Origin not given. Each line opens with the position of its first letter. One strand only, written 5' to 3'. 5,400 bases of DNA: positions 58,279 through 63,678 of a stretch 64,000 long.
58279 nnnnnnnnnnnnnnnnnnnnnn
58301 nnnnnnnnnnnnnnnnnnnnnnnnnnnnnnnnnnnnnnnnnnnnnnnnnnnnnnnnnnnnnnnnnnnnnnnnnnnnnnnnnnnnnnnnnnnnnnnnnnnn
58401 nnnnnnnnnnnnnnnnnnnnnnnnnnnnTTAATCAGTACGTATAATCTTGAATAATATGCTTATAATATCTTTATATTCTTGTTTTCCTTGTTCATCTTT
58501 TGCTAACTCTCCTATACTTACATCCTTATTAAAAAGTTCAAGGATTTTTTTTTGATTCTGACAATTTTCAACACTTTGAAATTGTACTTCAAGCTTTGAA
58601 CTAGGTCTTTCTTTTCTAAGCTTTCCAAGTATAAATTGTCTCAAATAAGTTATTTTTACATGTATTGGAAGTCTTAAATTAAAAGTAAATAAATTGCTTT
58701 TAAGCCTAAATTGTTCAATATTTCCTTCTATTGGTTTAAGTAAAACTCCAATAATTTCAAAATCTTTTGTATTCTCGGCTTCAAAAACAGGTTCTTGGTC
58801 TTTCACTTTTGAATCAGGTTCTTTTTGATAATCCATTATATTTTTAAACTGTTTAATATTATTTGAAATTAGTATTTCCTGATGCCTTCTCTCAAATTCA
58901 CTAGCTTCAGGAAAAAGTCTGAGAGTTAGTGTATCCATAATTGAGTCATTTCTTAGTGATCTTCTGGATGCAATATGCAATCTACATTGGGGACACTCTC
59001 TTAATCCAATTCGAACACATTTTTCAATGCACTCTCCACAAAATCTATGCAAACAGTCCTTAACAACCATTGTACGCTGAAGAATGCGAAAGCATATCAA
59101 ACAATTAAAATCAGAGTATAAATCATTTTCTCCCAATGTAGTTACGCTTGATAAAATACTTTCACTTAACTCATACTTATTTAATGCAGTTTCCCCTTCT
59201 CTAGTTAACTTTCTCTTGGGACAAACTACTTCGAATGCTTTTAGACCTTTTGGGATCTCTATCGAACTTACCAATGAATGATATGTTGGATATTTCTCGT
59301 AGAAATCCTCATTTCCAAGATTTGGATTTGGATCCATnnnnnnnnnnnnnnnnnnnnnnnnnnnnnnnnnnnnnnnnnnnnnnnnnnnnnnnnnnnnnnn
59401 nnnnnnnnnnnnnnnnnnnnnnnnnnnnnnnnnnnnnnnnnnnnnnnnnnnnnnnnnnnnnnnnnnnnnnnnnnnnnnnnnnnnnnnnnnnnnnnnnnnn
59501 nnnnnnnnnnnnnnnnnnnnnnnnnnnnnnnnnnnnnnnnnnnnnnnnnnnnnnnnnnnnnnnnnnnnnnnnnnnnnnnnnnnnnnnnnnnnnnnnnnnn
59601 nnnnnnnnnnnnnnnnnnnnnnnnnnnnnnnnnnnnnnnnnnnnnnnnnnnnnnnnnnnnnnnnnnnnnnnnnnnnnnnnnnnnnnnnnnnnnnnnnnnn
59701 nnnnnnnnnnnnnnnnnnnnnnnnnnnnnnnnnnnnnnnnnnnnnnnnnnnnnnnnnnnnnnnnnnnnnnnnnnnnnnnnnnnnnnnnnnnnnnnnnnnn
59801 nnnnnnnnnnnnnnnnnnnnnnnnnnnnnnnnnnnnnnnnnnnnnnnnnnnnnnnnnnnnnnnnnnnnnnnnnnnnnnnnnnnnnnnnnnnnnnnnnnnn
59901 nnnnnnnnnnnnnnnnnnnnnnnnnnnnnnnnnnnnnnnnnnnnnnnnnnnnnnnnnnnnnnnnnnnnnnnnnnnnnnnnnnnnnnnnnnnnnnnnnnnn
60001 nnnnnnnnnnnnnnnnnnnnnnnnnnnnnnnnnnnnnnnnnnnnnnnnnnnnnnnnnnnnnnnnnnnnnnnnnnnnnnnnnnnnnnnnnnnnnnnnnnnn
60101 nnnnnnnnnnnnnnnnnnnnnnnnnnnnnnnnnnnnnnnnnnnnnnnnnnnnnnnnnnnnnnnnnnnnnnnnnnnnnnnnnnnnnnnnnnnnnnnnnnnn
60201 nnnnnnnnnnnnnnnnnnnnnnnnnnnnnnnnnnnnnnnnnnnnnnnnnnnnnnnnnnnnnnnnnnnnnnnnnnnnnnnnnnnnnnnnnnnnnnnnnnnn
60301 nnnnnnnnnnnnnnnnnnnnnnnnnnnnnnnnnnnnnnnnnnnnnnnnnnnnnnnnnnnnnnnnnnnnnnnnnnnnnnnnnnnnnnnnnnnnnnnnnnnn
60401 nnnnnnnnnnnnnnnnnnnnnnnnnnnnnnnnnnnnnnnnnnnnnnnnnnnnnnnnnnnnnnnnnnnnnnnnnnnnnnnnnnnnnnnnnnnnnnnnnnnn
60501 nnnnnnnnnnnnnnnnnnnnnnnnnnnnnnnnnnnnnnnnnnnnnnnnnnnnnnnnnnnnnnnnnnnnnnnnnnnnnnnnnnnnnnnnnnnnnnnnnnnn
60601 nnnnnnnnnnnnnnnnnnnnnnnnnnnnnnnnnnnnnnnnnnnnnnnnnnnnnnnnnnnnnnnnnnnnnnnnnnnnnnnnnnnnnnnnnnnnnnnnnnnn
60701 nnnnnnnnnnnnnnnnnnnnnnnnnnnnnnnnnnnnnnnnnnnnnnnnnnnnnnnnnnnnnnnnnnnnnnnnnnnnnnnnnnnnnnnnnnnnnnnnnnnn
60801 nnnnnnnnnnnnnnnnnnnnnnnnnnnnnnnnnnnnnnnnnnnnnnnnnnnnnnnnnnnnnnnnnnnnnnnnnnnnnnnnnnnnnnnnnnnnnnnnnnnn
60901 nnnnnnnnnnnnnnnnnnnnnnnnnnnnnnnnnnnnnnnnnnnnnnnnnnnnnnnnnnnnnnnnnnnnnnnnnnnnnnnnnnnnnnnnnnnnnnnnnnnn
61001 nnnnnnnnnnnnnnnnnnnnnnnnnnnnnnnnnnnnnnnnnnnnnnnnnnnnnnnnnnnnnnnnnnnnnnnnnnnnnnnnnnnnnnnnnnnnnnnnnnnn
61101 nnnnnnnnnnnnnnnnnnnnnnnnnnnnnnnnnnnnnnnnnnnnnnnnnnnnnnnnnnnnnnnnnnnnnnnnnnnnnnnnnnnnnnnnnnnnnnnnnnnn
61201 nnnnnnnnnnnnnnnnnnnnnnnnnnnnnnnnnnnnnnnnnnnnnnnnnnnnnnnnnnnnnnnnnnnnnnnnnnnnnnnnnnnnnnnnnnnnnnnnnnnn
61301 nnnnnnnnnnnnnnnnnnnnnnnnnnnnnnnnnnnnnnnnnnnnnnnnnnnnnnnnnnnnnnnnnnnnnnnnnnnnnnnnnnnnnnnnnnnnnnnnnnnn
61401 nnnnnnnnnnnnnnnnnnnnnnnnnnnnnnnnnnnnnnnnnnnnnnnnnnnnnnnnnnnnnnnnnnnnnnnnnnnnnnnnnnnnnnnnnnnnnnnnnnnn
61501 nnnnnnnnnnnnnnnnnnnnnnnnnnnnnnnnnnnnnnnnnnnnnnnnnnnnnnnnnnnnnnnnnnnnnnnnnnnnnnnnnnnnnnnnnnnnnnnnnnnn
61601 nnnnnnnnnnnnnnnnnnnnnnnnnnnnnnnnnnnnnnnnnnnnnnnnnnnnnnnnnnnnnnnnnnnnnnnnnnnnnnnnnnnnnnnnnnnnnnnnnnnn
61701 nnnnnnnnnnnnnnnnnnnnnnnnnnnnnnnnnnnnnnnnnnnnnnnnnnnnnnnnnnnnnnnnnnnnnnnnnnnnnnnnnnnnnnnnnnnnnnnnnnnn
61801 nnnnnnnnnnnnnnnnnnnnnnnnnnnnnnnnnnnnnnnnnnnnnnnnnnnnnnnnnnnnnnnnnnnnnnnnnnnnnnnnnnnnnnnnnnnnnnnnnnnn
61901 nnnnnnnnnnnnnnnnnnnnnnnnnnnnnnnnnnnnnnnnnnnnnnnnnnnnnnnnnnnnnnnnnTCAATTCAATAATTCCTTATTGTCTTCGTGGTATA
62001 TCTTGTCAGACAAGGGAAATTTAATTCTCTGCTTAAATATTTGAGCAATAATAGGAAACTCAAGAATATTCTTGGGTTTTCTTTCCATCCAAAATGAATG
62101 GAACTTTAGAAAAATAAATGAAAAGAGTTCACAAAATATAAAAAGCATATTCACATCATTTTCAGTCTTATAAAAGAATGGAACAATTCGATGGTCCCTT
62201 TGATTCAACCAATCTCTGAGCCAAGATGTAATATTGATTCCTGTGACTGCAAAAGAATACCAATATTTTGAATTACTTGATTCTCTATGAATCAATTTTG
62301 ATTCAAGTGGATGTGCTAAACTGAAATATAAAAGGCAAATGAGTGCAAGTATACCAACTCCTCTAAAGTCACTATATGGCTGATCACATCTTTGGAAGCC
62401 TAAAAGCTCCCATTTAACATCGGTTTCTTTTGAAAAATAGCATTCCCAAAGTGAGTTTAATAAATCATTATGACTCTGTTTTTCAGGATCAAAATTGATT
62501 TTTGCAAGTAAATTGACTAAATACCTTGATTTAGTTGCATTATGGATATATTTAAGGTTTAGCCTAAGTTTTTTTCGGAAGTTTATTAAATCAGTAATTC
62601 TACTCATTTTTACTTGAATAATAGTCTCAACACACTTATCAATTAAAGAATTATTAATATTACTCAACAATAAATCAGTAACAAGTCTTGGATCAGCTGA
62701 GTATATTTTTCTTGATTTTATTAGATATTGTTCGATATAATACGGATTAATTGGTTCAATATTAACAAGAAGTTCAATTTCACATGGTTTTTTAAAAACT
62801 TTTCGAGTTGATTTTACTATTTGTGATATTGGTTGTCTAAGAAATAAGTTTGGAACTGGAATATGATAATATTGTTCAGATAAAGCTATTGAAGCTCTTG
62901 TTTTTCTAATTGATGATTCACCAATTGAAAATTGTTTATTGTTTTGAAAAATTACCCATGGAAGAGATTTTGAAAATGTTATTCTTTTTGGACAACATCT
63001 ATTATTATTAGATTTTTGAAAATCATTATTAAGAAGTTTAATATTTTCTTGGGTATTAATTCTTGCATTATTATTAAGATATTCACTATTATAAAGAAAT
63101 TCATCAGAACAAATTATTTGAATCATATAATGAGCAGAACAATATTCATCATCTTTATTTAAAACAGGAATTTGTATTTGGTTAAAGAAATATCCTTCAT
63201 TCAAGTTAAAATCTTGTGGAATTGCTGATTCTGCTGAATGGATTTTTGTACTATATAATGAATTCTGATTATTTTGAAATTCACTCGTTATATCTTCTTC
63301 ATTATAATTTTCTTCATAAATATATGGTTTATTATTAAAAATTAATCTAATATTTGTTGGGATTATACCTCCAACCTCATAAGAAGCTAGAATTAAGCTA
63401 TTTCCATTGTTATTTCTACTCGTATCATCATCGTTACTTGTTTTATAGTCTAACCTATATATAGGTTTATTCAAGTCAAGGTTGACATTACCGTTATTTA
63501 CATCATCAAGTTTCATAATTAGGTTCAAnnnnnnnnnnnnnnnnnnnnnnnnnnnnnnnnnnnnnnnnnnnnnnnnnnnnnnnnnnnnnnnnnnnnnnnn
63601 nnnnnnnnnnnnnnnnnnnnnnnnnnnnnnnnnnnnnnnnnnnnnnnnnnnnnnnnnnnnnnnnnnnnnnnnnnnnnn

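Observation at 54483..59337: Three transcription/chromatin regulators within 5 kb: DP (E2F partner), a TBL1/Sif2-like LisH-WD40 corepressor subunit and a RING1B-like RING/RAWUL protein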

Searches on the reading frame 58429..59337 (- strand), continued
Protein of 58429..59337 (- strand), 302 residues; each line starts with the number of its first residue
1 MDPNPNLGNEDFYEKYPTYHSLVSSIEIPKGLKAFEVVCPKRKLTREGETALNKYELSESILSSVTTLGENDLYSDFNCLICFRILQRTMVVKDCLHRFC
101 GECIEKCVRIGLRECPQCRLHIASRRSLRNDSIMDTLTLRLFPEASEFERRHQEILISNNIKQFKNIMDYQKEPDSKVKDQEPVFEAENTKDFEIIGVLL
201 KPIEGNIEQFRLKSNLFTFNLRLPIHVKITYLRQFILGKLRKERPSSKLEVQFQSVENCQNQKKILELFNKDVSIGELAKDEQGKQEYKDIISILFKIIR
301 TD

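Call 34: search_protein_representatives(protein=window:58429-59337:-)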
Query: 302 residues. Proteins with E-value up to 0.001 (for the whole library): 1644; up to 1e-10: 668; up to 1e-30: 5. The best 150 are listed.
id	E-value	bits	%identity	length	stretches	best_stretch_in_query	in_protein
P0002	1.7e-170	582.0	88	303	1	1-302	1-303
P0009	1.6e-77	276.9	54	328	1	1-262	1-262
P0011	1.9e-65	237.2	48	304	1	1-266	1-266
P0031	5.5e-33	130.7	54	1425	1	55-163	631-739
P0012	1.6e-32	129.2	56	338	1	58-162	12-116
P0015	1.5e-30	122.7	53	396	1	54-162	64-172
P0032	1.3e-29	119.6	27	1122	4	36-197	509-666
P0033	9.2e-26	107.0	50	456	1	62-162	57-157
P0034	4.8e-25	104.7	47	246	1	71-166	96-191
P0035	5.3e-24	101.2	50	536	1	56-159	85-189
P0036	5.8e-24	101.1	40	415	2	67-167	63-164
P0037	1.7e-23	99.6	44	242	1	67-169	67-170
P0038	3.3e-23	98.7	46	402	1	59-161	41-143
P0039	4.4e-23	98.2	48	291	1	65-161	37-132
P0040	4.9e-23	98.1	43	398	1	71-182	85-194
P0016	5.6e-23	97.9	42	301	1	65-197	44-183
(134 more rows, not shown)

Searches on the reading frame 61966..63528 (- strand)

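Call 3: search_protein_families(library=pfam, proteins=[window:61966-63528:-], max_evalue=0.1)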
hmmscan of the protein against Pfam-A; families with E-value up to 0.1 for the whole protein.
window:61966-63528:- (520 aa): 1 family
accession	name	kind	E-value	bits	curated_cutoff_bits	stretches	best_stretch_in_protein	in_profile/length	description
PF04727.18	ELMO_CED12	-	6.8e-34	117.9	23.3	1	339-492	4-173/176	ELMO/CED-12 family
